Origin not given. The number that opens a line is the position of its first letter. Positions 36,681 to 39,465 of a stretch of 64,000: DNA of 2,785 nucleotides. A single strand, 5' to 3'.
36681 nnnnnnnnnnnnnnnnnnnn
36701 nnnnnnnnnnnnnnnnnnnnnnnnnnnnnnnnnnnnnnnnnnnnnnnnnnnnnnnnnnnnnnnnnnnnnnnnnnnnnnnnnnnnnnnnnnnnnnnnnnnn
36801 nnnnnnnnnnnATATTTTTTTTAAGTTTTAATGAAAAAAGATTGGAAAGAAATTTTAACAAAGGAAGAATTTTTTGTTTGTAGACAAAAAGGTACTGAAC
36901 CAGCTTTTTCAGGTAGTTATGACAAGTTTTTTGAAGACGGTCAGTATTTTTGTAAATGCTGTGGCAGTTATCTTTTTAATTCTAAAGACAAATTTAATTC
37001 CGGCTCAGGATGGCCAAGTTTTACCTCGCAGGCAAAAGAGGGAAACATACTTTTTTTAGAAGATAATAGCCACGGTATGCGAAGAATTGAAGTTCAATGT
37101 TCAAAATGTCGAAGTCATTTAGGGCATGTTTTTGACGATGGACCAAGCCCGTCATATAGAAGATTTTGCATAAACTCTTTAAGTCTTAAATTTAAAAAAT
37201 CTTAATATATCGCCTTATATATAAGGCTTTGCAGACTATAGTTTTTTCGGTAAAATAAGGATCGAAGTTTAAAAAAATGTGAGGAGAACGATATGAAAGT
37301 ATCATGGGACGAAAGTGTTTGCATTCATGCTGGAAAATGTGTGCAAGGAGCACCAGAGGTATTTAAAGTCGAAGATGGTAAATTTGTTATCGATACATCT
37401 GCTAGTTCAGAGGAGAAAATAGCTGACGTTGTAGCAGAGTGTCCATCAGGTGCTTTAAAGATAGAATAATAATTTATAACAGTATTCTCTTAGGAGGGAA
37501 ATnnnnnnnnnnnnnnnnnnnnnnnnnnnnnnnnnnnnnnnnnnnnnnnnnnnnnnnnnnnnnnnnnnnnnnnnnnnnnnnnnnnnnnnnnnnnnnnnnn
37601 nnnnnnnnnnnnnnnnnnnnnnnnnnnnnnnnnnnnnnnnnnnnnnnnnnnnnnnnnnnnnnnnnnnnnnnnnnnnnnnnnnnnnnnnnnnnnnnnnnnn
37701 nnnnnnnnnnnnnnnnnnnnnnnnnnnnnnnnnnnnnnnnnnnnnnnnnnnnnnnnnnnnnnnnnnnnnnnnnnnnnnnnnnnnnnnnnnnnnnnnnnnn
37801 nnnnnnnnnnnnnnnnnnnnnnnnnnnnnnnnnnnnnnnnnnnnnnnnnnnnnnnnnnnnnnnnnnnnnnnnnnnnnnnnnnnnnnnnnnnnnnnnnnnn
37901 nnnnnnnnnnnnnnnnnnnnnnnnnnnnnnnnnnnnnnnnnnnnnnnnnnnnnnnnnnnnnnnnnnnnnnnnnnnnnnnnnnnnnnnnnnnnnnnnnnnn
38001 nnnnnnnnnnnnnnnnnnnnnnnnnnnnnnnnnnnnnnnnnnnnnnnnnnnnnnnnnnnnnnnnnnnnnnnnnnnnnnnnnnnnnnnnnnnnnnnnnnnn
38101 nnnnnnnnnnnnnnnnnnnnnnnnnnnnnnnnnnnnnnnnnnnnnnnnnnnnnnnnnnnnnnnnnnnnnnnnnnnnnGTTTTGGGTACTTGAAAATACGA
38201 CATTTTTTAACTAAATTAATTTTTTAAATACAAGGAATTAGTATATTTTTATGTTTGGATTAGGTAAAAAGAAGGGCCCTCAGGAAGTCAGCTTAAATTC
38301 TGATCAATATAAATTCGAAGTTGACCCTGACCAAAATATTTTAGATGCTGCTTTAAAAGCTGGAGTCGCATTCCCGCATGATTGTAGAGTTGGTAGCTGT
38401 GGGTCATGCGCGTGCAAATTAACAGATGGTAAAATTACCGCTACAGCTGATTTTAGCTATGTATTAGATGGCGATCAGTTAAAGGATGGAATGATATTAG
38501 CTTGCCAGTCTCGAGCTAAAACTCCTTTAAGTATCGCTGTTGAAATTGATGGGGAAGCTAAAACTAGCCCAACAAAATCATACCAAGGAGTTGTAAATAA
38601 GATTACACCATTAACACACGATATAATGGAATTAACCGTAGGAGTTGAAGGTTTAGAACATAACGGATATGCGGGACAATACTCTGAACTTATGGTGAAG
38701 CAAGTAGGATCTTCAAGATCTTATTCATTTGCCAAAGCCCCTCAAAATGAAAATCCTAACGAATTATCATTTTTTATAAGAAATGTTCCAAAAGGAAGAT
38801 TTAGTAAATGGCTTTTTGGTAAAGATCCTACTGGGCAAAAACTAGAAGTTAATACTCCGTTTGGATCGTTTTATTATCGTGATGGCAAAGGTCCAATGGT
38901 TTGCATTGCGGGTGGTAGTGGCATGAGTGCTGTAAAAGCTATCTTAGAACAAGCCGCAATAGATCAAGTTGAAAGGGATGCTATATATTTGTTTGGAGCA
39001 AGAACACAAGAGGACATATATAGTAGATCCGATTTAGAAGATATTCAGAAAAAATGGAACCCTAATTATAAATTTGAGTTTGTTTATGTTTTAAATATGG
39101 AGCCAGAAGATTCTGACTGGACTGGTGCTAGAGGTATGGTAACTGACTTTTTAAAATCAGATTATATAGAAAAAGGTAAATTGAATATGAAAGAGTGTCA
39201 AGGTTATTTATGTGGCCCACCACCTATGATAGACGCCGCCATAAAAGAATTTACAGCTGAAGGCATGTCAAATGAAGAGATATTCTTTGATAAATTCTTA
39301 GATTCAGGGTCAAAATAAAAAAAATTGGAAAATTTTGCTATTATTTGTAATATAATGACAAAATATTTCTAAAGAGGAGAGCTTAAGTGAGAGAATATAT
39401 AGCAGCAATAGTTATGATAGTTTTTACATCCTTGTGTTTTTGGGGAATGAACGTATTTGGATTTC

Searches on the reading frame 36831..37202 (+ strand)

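Call 47: search_protein_families(library=ncbifam, proteins=[window:36831-37202:+], max_evalue=0.00001)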
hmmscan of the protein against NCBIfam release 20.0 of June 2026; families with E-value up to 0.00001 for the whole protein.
window:36831-37202:+ (124 aa): 4 families
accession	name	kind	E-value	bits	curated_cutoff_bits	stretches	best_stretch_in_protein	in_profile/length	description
TIGR00357.1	TIGR00357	equivalog_domain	4.9e-47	159.3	113.05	1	2-122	4-124/134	peptide-methionine (R)-S-oxide reductase MsrB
NF004042.0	PRK05550.1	equivalog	2e-37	128.9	330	1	6-123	8-123/293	bifunctional methionine sulfoxide reductase B/A protein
NF004036.0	PRK05508.1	equivalog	1.2e-33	115.5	179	1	8-123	5-118/121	methionine-R-sulfoxide reductase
NF010625.0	PRK14018.1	equivalog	1.2e-32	113.1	522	1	3-121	383-502/521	bifunctional peptide-methionine (S)-S-oxide reductase MsrA/peptide-methionine (R)-S-oxide reductase MsrB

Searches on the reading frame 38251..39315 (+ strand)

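Call 47: search_protein_families(library=ncbifam, proteins=[window:38251-39315:+], max_evalue=0.00001)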
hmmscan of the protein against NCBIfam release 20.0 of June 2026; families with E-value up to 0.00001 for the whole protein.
window:38251-39315:+ (355 aa): 20 families
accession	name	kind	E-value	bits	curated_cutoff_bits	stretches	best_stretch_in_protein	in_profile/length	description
NF040810.1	BenC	equivalog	2.5e-61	207.7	430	1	23-350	16-331/333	benzoate 1,2-dioxygenase electron transfer component BenC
NF008822.0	PRK11872.1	equivalog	5.7e-55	186.7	402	1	22-353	17-339/341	anthranilate 1,2-dioxygenase electron transfer component AntC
NF045803.1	MethMoxFADbindMmoC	equivalog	5.6e-54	183.2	500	1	16-352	10-343/343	aromatic/alkene monooxygenase hydroxylase FAD-binding subunit MmoC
TIGR02160.1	PA_CoA_Oxy5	hypoth_equivalog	4.6e-36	124.4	420.8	2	140-350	34-242/352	1,2-phenylacetyl-CoA epoxidase subunit PaaE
TIGR01941.1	nqrF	equivalog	5.4e-36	124.4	295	2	156-349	207-403/405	NADH:ubiquinone reductase (Na(+)-transporting) subunit F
NF005963.0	PRK08051.1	equivalog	4e-26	91.8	230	1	112-349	5-230/233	NAD(P)H-flavin reductase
NF058606.1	GlBtMonoRdsGbcB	equivalog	4e-24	85.2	500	2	146-335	52-233/362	glycine betaine monooxygenase reductase subunit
NF052252.1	flav_redu_LuxG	exception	3.8e-21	75.3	340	1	113-348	3-228/232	flavin mononucleotide reductase LuxG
NF009805.0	PRK13289.1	equivalog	6.8e-20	71.3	432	1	141-349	187-392/399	NO-inducible flavohemoprotein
NF004317.0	PRK05713.1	equivalog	2.6e-19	69.6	338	1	18-278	7-256/312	iron-sulfur-binding ferredoxin reductase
NF007964.0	PRK10684.1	equivalog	5e-17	61.9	383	1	140-351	38-239/333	NADH oxidoreductase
TIGR02008.1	fdx_plant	subfamily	2.5e-15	56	81.15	1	18-95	13-88/97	ferredoxin [2Fe-2S]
TIGR02911.1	sulfite_red_B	equivalog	1.3e-13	50.7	288.6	1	127-347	20-222/261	anaerobic sulfite reductase subunit AsrB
NF041393.1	Frdxn_Halo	equivalog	3e-12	46.5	150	1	13-91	30-108/128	ferredoxin Fer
NF006220.0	PRK08345.1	subfamily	3.1e-11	43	395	1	141-346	45-248/294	cytochrome-c3 hydrogenase subunit gamma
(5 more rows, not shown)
